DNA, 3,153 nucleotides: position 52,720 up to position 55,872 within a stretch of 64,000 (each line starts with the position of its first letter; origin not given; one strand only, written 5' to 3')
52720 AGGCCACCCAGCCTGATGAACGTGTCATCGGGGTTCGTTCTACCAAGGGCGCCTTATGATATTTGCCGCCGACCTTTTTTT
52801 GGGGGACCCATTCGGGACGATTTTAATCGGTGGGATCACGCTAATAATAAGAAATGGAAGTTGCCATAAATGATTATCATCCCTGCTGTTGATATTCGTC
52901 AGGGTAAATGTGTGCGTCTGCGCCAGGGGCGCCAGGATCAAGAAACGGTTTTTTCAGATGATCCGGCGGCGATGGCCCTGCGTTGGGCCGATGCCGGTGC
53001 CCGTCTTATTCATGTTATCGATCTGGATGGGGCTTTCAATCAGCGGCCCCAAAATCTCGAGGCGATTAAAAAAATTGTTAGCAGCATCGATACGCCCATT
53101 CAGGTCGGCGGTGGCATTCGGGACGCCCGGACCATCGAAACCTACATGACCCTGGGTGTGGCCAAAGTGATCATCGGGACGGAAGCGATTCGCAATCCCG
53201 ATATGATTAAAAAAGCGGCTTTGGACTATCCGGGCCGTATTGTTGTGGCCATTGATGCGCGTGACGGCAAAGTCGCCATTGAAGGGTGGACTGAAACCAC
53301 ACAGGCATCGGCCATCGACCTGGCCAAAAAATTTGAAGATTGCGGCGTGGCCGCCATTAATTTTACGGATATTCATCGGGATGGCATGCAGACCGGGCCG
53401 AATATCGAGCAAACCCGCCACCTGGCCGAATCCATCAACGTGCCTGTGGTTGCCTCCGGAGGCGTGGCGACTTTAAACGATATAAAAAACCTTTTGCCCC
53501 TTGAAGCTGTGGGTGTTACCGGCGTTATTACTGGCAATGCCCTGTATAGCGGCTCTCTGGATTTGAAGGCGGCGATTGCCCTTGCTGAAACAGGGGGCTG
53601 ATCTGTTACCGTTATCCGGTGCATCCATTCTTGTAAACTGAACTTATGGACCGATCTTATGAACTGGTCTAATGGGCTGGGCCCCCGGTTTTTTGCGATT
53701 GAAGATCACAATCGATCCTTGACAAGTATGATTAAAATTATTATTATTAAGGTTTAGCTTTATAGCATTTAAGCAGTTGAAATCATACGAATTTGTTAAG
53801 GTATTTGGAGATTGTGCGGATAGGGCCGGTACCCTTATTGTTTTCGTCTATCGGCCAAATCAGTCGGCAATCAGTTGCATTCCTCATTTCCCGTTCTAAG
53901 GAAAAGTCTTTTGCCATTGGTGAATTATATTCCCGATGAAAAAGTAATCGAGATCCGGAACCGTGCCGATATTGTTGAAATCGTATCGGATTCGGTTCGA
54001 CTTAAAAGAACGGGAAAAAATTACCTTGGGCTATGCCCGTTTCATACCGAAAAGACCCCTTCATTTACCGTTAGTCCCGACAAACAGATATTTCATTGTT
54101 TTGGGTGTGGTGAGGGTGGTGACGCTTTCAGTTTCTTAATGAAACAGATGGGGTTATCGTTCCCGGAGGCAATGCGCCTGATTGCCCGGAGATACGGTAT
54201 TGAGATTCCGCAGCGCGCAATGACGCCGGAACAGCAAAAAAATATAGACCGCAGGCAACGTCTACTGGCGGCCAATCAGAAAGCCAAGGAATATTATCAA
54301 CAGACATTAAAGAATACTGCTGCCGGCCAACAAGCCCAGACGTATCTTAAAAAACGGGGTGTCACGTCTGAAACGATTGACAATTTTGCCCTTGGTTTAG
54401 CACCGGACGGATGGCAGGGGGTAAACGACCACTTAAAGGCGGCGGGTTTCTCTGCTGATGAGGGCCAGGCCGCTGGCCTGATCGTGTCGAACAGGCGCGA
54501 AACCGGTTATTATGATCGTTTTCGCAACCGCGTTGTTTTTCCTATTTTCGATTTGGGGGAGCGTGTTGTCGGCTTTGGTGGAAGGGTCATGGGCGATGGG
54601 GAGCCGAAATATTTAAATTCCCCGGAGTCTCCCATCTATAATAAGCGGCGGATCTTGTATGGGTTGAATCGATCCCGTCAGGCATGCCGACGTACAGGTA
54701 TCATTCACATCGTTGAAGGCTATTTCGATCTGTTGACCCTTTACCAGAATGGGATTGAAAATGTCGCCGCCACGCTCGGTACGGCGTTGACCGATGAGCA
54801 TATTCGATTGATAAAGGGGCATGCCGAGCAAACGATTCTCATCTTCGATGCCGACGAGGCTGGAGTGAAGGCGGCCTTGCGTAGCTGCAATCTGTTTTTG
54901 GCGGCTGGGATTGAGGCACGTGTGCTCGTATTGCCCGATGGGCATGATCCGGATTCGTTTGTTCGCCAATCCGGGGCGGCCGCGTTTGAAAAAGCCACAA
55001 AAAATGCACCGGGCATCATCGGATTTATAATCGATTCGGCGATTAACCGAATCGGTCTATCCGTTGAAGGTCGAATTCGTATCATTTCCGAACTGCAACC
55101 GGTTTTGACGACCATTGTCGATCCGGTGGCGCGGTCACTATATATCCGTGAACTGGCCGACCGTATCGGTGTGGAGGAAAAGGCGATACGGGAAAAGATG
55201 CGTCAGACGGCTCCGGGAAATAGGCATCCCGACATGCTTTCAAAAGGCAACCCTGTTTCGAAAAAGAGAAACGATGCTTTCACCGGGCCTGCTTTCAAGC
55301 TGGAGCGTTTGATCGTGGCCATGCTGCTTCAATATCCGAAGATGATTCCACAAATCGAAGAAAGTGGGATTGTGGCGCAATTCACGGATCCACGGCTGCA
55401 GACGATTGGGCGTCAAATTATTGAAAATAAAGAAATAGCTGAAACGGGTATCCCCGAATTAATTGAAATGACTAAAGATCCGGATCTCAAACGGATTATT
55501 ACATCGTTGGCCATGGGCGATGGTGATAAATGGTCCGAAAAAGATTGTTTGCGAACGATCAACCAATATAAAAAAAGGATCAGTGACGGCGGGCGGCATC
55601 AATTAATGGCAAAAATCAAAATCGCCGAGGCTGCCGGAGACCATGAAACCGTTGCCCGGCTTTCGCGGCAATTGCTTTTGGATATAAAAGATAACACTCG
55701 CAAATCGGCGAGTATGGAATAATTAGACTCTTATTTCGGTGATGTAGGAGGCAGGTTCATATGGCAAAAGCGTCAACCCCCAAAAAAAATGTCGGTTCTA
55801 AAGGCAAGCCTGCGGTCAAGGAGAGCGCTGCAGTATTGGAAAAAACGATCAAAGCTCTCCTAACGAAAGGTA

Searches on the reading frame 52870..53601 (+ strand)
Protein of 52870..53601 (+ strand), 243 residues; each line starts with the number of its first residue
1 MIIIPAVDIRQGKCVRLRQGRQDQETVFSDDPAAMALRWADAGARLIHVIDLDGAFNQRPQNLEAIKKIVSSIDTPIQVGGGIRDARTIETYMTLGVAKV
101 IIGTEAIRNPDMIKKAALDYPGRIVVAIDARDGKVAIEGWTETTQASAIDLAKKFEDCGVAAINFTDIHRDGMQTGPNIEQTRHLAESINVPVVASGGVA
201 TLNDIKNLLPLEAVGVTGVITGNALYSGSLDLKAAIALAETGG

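Call 52: search_protein_families(library=pfam, proteins=[window:52870-53601:+], max_evalue=0.001)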
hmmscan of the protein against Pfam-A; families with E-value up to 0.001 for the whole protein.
window:52870-53601:+ (243 aa): 7 families
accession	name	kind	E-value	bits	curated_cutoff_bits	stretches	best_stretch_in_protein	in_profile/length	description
PF00977.27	His_biosynth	-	2.7e-84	282.6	23.6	1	3-230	2-227/228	Histidine biosynthesis protein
PF01207.24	Dus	-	8.9e-12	45.2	20.4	2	56-115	166-226/311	Dihydrouridine synthase (Dus)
PF03060.21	NMO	-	9e-08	32.3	28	0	64-105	183-224/331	Nitronate monooxygenase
PF05690.20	ThiG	-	7e-07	29.3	23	1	34-116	135-217/247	Thiazole biosynthesis protein ThiG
PF02581.23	TMP-TENI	-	1.5e-06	28.1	27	0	141-216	101-174/180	Thiamine monophosphate synthase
PF13714.12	PEP_mutase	-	2.9e-06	27.5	31.5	0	38-109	165-227/240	Phosphoenolpyruvate phosphomutase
PF00218.27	IGPS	-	7.2e-05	22.5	27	0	178-228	195-244/254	Indole-3-glycerol phosphate synthase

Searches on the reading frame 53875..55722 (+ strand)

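Call 95: search_protein_families(library=pfam, proteins=[window:53875-55722:+], max_evalue=0.00001)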
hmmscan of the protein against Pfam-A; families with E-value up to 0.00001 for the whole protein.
window:53875-55722:+ (615 aa): 7 families
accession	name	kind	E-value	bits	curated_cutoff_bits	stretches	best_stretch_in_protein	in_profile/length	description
PF08275.17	DNAG_N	-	7.9e-40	136.3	26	1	140-266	1-126/128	DNA primase catalytic core, N-terminal domain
PF01807.25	Zn_ribbon_DnaG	-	8.3e-38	128.6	24.9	1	21-114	3-96/98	CHC2 zinc finger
PF13155.12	Toprim_2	-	1.1e-20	74.2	22.1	1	279-362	2-87/88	Toprim-like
PF13662.12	Toprim_4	-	3.1e-17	63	25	1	276-351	2-84/85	Toprim domain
PF10410.14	DnaB_bind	-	4.3e-11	43.3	20.6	1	384-435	3-55/56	DnaB-helicase binding domain of primase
PF13362.12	Toprim_3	-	7.2e-10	39.6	27.2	1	278-368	3-94/95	Toprim domain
PF01751.28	Toprim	-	1.5e-09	38.3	23.1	1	278-341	3-80/96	Toprim domain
